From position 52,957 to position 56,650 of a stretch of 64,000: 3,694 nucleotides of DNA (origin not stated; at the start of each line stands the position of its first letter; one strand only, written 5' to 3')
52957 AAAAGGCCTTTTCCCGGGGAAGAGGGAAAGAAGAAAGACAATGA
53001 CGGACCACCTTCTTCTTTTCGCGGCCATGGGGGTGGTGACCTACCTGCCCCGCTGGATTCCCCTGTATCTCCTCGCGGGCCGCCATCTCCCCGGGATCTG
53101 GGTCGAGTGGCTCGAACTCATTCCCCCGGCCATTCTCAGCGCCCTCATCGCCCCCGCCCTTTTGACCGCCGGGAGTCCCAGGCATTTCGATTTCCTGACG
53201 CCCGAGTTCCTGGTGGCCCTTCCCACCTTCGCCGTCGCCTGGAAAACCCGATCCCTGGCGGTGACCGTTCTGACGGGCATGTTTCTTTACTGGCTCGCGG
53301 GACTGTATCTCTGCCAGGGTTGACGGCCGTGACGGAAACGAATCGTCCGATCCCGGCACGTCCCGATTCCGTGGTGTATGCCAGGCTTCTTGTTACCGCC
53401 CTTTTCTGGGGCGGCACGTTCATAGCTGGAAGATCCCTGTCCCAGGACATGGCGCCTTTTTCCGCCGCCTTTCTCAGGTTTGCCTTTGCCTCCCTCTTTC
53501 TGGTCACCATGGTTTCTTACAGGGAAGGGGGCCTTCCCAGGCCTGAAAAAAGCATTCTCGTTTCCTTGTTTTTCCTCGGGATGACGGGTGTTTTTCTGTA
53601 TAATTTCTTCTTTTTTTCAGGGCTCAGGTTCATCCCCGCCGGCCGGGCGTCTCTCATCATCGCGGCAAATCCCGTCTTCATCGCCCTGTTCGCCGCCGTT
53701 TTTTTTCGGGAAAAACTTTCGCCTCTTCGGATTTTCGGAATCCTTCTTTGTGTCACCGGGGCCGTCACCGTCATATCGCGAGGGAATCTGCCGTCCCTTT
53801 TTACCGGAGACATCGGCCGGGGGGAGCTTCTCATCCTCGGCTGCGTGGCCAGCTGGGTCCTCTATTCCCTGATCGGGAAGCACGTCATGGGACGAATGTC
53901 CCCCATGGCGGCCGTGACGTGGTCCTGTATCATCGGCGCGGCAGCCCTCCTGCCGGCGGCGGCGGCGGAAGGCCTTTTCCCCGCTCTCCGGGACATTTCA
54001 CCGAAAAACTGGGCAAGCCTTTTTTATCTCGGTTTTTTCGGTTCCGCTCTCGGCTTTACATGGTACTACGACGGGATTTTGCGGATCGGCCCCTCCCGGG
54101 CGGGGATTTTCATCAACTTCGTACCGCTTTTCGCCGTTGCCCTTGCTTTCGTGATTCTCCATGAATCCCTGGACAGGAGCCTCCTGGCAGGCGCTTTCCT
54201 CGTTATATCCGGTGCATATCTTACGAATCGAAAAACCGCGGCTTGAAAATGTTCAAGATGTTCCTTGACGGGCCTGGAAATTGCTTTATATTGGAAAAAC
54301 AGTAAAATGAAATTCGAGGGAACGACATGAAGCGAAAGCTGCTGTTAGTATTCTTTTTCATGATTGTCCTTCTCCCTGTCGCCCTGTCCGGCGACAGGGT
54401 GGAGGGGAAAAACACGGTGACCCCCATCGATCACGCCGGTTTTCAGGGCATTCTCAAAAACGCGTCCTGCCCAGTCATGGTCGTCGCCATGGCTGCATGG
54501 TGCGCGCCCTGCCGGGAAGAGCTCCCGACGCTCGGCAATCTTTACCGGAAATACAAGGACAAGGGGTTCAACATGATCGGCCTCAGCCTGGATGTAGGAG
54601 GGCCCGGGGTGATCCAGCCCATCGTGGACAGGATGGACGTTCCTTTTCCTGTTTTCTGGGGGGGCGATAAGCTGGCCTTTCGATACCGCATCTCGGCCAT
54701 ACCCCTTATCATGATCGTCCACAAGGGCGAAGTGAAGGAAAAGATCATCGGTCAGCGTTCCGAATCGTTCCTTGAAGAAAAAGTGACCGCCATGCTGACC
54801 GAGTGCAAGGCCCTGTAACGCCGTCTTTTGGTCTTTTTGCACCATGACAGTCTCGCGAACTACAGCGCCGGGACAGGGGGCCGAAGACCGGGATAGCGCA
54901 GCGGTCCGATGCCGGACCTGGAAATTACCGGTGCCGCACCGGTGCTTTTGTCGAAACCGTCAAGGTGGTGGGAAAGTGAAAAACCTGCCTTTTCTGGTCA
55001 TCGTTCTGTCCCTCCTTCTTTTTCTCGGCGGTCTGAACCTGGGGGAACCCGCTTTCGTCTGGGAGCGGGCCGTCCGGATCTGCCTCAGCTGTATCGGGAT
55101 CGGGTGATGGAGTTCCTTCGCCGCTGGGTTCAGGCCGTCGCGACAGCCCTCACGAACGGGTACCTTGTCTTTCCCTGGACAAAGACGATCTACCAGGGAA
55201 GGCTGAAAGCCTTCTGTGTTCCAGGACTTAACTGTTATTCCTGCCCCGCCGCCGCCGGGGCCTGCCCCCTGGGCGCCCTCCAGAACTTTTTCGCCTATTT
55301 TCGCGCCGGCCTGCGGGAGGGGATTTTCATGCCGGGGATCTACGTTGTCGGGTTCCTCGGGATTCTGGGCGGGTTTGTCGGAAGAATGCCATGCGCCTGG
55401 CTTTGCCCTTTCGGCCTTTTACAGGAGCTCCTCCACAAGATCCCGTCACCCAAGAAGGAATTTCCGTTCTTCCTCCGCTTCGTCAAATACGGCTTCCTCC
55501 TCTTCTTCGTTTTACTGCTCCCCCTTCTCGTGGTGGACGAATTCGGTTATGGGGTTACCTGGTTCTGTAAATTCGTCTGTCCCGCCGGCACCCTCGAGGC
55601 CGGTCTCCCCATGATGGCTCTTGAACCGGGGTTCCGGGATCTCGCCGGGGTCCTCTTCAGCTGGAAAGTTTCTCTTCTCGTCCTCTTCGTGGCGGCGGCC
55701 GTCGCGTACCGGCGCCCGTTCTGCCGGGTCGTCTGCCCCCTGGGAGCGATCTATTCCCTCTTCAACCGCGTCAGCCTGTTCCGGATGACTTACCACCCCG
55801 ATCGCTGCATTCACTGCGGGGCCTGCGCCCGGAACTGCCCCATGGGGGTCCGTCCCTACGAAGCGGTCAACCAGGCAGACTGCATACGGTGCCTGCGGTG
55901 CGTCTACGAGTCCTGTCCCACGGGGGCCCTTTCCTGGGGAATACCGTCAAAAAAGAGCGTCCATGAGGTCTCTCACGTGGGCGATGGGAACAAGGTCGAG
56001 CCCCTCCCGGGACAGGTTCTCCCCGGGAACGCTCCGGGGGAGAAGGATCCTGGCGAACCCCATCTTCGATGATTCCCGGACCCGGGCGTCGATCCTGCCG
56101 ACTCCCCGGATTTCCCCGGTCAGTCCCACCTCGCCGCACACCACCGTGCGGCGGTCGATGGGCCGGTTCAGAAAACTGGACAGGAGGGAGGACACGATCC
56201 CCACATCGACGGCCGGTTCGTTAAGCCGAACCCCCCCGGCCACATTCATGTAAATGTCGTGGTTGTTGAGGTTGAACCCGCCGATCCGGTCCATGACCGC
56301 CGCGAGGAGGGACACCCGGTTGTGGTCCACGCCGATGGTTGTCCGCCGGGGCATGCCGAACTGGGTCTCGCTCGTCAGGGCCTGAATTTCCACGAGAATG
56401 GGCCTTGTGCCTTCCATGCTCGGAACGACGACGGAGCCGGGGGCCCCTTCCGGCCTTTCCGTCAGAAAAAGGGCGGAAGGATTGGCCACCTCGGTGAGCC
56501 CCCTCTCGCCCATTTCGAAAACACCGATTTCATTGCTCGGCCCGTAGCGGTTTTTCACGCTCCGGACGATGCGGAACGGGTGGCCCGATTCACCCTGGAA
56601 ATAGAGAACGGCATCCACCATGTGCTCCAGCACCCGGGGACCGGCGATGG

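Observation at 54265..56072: A module of TlpA-like periplasmic thioredoxin, a 43-aa CXXC micro-protein and a NapH-like membrane polyferredoxin: candidate transmembrane thiol-reducing relay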

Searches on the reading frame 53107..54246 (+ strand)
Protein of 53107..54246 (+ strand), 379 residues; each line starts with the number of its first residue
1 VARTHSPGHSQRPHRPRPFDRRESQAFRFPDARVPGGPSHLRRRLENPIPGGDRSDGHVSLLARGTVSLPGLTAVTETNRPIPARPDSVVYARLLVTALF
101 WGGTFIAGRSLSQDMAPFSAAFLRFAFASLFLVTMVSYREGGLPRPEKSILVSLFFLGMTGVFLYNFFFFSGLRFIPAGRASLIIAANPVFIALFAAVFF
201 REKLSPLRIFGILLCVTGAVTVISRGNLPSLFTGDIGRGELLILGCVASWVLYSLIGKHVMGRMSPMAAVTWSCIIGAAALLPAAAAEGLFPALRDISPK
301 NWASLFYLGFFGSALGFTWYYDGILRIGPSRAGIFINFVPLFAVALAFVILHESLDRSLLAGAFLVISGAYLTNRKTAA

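Call 3: search_protein_families(library=ncbifam, proteins=[window:53107-54246:+], max_evalue=1)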
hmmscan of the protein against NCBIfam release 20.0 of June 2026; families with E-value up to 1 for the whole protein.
window:53107-54246:+ (379 aa): 10 families
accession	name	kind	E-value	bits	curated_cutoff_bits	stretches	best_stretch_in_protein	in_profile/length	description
TIGR00950.1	2A78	equivalog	3.3e-31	108.7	230.2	1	101-370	1-263/264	carboxylate/amino acid/amine transporter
NF050091.1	ArAmAcExpYddG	equivalog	1e-23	84.3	300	1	110-374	25-283/285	aromatic amino acid exporter YddG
NF008432.0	PRK11272.1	equivalog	6.6e-17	61.7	270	1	88-367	9-278/294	drug/metabolite exporter YedA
NF008523.0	PRK11453.1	equivalog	7.8e-14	51.9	472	1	95-372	10-284/299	O-acetylserine/cysteine exporter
NF008676.0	PRK11689.1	equivalog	6.9e-05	22.1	194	1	96-373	13-287/297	aromatic amino acid DMT transporter YddG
NF002816.2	PRK02971.1-2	equivalog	0.00083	19.8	99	1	150-224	42-118/120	4-amino-4-deoxy-L-arabinose-phosphoundecaprenol flippase subunit ArnF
NF051481.1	EbrA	exception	0.0015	18.8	160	1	172-221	51-101/104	SMR family multidrug efflux transporter EbrA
TIGR03340.1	phn_DUF6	hypoth_equivalog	0.015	14.9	288.15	1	184-222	95-133/281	phosphonate utilization associated putative membrane protein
NF011625.2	PRK15051.1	equivalog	0.018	15.2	92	1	156-221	39-106/111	4-amino-4-deoxy-L-arabinose-phosphoundecaprenol flippase subunit ArnE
NF007767.1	PRK10452.1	equivalog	0.027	14.6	122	1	189-224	68-103/120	multidrug/spermidine efflux SMR transporter subunit MdtJ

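Call 4: search_protein_families(library=pfam, proteins=[window:53107-54246:+], max_evalue=1)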
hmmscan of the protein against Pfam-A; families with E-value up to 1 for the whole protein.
window:53107-54246:+ (379 aa): 3 families
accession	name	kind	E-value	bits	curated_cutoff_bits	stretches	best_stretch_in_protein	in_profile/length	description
PF00892.27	EamA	-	3.9e-54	183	28.2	2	238-374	2-134/135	EamA-like transporter family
PF16913.11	PUNUT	-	2.2e-05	24.3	30.6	1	150-222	73-145/321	Purine nucleobase transmembrane transport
PF03151.22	TPT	-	0.014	15.2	30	1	116-220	30-133/291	Triose-phosphate Transporter family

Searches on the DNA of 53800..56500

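Call 38: search_rna_families(source=window, start=53800, end=56500, threshold=evalue, max_evalue=1)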
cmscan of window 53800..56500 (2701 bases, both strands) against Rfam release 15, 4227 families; matches with E-value up to 1: 1.
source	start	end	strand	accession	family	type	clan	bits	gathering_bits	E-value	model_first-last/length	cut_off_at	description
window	55077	55157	-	RF01142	sR19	Gene; snRNA; snoRNA; CD-box;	-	17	45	0.55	1-63/63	no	Small nucleolar RNA sR19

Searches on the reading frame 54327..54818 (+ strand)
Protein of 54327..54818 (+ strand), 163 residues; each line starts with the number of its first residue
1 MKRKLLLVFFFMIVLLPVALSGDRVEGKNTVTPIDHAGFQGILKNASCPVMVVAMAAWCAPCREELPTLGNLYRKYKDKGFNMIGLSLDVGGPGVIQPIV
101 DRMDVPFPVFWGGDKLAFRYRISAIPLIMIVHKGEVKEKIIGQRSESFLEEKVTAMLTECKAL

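Call 3: search_protein_families(library=ncbifam, proteins=[window:54327-54818:+], max_evalue=1)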
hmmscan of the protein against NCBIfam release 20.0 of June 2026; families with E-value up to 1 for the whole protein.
window:54327-54818:+ (163 aa): 13 families
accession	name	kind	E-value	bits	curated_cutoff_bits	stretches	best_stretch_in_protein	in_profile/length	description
NF002854.0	PRK03147.1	subfamily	5.7e-17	62.2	170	1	50-153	65-169/176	thiol-disulfide oxidoreductase ResA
TIGR01068.1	thioredoxin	equivalog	9.9e-11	41.7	96.8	2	115-155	59-99/101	thioredoxin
NF047696.1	ThlDiSintTplARhiz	equivalog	9.2e-09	35.4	230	1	50-93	100-143/219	thiol:disulfide interchange protein TlpA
NF041054.1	WAxxUGC_long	equivalog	1.5e-07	31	300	1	50-108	107-164/354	ResA-like WAxxUGC motif-containing protein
NF041202.1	StoA_CxxC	exception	1.9e-07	31.1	210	1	38-149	43-157/163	endospore biogenesis thiol-disulfide oxidoreductase StoA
NF008229.0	PRK10996.1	equivalog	1.6e-06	27.9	125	2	115-150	97-132/141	thioredoxin TrxC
NF047697.1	ThioredTrxAClost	equivalog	1.7e-05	25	140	1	34-79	4-49/105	thioredoxin TrxA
TIGR00385.1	dsbE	subfamily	3.8e-05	23.4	123.15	1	45-153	61-167/173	DsbE family thiol:disulfide interchange protein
NF006898.0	PRK09381.1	equivalog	5.8e-05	23.4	138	1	42-79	16-53/109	thioredoxin TrxA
TIGR01126.1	pdi_dom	equivalog_domain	6.7e-05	23.1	107.2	1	37-80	4-47/105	protein disulfide-isomerase domain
TIGR01130.1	ER_PDI_fam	subfamily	0.011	15.3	344.25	1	36-79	352-395/476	protein disulfide-isomerase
NF045694.1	seleno_TsoB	exception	0.015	13.4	805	1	44-64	471-491/572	rhodanese/DsbD fusion-like selenoprotein TsoB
NF007900.0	PRK10606.1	equivalog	0.18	11.3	270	1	42-86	20-63/183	glutathione peroxidase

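Call 4: search_protein_families(library=pfam, proteins=[window:54327-54818:+], max_evalue=1)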
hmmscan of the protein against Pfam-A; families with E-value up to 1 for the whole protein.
window:54327-54818:+ (163 aa): 5 families
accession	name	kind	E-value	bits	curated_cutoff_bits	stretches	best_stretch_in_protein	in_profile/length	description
PF00085.26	Thioredoxin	-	5.8e-10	39.5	23.5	2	33-80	4-50/103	Thioredoxin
PF00578.27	AhpC-TSA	-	1.1e-09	38.8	26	1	48-132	26-116/124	AhpC/TSA family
PF08534.16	Redoxin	-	2.6e-09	37.5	26.6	1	50-149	31-140/148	Redoxin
PF13905.12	Thioredoxin_8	-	2e-08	34.9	27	1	50-133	4-90/94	Thioredoxin-like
PF00255.25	GSHPx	-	0.035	14.1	27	1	49-86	23-59/108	Glutathione peroxidase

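Call 62: search_solved_structures(query=window:54327-54818:+, max_evalue=0.00001)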
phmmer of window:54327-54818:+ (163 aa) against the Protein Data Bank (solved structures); distinct sequences matched with E-value up to 0.00001: 40.
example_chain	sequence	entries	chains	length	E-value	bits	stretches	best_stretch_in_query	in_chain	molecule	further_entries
4nmu_A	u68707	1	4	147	2.6e-13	53.1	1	54-150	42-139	Thiol-disulfide oxidoreductase ResA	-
3kcm_A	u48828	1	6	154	2.8e-10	43.2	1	50-144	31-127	Thioredoxin family protein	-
5um7_A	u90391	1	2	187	4.9e-10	42.4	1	33-152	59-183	Thioredoxin signature protein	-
1st9_A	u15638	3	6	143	7.8e-09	38.5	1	55-152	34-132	Thiol-disulfide oxidoreductase resA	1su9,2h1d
2f9s_A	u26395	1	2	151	9.1e-09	38.3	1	55-152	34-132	Thiol-disulfide oxidoreductase resA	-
4ba7_A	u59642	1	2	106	1.6e-08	37.5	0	33-79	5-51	LBCA THIOREDOXIN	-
2h1b_A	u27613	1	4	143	2.1e-08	37.1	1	55-152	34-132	Thiol-disulfide oxidoreductase resA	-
3gl3_A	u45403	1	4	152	2.6e-08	36.8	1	49-155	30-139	Putative Thiol:disulfide interchange protein DsbE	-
3raz_A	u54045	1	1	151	3.1e-08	36.5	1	43-160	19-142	Thioredoxin-related protein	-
1t00_A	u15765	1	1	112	3.9e-08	36.2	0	35-94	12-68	Thioredoxin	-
1uvz_A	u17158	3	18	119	5.5e-08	35.7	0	27-77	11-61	THIOREDOXIN | THIOREDOXIN, MITOCHONDRIAL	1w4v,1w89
6zom_A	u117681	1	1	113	1.1e-07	34.8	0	34-80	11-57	Thioredoxin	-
3c73_A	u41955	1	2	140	1.4e-07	34.4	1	55-152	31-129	Thiol-disulfide oxidoreductase resA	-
2h1a_A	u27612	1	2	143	1.4e-07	34.4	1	55-152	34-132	Thiol-disulfide oxidoreductase resA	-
3c71_A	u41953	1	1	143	1.4e-07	34.4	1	55-152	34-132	Thiol-disulfide oxidoreductase resA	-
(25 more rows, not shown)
